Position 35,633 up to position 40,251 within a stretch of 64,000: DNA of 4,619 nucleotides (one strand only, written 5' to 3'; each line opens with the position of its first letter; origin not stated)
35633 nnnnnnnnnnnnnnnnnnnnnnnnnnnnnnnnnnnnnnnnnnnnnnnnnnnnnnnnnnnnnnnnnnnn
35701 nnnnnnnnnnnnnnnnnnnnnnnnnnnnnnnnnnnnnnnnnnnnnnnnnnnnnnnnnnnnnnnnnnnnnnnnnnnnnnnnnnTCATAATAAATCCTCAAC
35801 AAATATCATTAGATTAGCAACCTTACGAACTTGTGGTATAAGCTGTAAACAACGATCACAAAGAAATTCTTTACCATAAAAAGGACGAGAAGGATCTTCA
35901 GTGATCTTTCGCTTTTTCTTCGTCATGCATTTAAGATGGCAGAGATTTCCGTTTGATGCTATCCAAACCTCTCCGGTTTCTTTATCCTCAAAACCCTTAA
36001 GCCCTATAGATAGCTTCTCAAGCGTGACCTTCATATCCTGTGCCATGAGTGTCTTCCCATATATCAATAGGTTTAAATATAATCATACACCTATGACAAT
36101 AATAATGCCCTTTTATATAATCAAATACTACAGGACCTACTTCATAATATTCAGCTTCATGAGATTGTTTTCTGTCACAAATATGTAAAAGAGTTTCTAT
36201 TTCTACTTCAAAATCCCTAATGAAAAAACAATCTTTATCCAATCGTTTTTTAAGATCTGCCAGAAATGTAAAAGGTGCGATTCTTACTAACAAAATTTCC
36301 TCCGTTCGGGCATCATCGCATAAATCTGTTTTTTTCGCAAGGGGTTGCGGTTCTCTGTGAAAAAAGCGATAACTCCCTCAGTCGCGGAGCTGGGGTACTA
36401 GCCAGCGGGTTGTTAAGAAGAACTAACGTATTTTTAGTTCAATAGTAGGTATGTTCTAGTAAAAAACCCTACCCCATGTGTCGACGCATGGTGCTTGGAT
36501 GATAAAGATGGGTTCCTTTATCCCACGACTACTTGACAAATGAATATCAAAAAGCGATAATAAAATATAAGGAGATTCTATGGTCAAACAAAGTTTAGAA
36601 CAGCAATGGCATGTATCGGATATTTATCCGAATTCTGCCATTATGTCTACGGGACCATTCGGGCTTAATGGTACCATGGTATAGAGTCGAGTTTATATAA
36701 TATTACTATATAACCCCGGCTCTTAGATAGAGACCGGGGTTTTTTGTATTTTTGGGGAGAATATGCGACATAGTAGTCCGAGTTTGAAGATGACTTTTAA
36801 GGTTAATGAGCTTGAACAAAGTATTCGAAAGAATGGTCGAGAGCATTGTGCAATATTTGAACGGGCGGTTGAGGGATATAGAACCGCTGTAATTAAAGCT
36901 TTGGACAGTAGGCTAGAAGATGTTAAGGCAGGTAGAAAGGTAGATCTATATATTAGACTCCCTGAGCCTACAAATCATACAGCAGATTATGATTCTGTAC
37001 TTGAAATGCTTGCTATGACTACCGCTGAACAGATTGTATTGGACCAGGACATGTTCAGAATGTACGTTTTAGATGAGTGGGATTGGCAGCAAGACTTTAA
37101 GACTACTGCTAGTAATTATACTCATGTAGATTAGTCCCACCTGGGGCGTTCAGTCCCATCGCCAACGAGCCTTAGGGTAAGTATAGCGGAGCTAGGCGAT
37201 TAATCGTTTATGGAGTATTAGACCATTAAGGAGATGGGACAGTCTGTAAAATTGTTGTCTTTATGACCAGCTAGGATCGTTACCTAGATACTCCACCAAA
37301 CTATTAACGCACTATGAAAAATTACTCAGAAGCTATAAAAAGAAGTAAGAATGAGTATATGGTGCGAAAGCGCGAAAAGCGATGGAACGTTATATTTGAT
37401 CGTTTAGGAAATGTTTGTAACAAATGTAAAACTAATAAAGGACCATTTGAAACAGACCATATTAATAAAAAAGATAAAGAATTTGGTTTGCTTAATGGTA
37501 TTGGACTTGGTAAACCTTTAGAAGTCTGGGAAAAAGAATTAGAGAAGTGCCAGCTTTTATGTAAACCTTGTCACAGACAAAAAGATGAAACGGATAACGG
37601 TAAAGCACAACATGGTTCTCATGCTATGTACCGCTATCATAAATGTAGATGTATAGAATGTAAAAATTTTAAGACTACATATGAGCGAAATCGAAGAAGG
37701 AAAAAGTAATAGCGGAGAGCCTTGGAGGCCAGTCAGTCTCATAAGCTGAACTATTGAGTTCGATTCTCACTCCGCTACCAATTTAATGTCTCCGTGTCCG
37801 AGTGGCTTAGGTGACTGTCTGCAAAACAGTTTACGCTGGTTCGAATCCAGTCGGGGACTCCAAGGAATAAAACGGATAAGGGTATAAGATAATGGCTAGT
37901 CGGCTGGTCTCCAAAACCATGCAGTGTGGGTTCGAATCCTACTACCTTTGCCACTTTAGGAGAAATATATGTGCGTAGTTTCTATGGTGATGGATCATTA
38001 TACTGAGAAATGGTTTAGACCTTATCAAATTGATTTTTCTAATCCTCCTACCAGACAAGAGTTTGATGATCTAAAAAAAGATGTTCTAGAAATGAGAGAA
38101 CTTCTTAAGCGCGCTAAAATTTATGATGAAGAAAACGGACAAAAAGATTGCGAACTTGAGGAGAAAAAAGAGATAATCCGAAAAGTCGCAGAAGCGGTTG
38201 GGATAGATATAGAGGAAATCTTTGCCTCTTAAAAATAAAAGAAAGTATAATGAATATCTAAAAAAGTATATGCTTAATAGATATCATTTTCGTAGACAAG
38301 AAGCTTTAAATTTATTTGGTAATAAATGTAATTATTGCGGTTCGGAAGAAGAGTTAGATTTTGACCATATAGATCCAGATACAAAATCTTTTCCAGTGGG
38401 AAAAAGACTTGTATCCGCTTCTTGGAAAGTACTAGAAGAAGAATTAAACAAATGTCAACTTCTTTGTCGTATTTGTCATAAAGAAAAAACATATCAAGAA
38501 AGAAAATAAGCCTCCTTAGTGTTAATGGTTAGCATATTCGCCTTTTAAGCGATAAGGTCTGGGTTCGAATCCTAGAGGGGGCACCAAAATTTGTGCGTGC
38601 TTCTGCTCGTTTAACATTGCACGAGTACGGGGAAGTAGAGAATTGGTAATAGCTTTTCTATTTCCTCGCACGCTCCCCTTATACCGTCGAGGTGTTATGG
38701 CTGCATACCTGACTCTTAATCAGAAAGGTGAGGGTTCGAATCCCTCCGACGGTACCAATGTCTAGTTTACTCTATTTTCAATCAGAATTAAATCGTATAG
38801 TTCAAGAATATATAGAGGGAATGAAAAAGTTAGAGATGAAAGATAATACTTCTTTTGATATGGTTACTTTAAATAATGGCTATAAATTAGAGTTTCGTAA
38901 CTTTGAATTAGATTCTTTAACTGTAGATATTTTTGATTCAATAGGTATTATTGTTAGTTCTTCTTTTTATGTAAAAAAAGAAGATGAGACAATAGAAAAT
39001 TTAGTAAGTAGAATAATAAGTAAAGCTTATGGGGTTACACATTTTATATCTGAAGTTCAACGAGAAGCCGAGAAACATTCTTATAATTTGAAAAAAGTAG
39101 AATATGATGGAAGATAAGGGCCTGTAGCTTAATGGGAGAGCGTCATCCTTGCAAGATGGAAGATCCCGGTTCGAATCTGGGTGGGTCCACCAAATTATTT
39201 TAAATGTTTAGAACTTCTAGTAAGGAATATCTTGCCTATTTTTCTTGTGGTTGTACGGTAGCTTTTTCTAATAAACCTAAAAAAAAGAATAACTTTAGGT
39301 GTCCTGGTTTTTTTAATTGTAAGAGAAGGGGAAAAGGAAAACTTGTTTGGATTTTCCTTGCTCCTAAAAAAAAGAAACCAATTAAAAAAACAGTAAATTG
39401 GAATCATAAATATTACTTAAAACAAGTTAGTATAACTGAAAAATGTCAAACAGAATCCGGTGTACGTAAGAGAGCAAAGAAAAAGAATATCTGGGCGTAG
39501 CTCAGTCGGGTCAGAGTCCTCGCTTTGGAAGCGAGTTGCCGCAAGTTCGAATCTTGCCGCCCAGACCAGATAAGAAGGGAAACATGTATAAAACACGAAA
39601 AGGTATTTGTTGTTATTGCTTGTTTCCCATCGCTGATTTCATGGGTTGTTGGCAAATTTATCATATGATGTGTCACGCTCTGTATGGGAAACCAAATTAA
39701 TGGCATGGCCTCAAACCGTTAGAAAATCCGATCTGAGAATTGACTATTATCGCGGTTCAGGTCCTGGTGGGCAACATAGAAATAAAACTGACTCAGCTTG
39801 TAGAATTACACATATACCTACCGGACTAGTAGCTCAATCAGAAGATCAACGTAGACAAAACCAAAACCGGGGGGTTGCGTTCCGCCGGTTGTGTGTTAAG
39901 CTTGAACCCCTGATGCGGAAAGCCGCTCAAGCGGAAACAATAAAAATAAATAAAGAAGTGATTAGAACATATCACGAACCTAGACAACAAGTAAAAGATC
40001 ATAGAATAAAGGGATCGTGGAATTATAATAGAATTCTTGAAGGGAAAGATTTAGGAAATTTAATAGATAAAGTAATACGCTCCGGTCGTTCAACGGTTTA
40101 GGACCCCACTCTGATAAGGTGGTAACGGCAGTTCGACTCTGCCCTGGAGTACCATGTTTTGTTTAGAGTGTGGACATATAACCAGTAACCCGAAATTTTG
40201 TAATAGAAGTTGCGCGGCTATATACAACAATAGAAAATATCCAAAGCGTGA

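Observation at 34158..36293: Tandem, translationally coupled array of about 10 zinc-knuckle mini-proteins that all end in Leu-Leu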

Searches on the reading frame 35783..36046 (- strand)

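Call 7: search_protein_families(library=pfam, proteins=[window:35783-36046:-], max_evalue=10)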
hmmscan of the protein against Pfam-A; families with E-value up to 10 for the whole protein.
window:35783-36046:- (87 aa): 0 families

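Call 8: search_protein_families(library=phrogs, proteins=[window:35783-36046:-], max_evalue=10)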
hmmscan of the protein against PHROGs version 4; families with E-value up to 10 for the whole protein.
window:35783-36046:- (87 aa): 1 family
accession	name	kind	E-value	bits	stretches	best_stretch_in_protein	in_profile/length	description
phrog_9691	-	DNA, RNA and nucleotide metabolism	0.34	12.3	1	5-50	3-46/135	thioredoxin domain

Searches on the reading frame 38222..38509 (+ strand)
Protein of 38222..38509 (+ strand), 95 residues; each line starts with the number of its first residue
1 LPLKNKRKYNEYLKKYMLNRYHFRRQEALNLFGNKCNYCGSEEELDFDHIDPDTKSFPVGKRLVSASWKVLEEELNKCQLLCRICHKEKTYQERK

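Call 68: search_protein_families(library=pfam, proteins=[window:38222-38509:+], max_evalue=0.01)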
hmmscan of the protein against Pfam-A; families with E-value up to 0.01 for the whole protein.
window:38222-38509:+ (95 aa): 1 family
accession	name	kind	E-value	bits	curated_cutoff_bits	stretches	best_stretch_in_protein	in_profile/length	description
PF01844.29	HNH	-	2.8e-06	27.8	21.4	1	36-91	1-46/47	HNH endonuclease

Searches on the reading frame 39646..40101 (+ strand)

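Call 68: search_protein_families(library=pfam, proteins=[window:39646-40101:+], max_evalue=0.01)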
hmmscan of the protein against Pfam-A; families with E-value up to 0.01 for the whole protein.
window:39646-40101:+ (151 aa): 1 family
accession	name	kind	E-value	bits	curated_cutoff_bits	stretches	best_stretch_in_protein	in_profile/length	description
PF00472.26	RF-1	-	5.4e-27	94.5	35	1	24-120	6-116/116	RF-1 domain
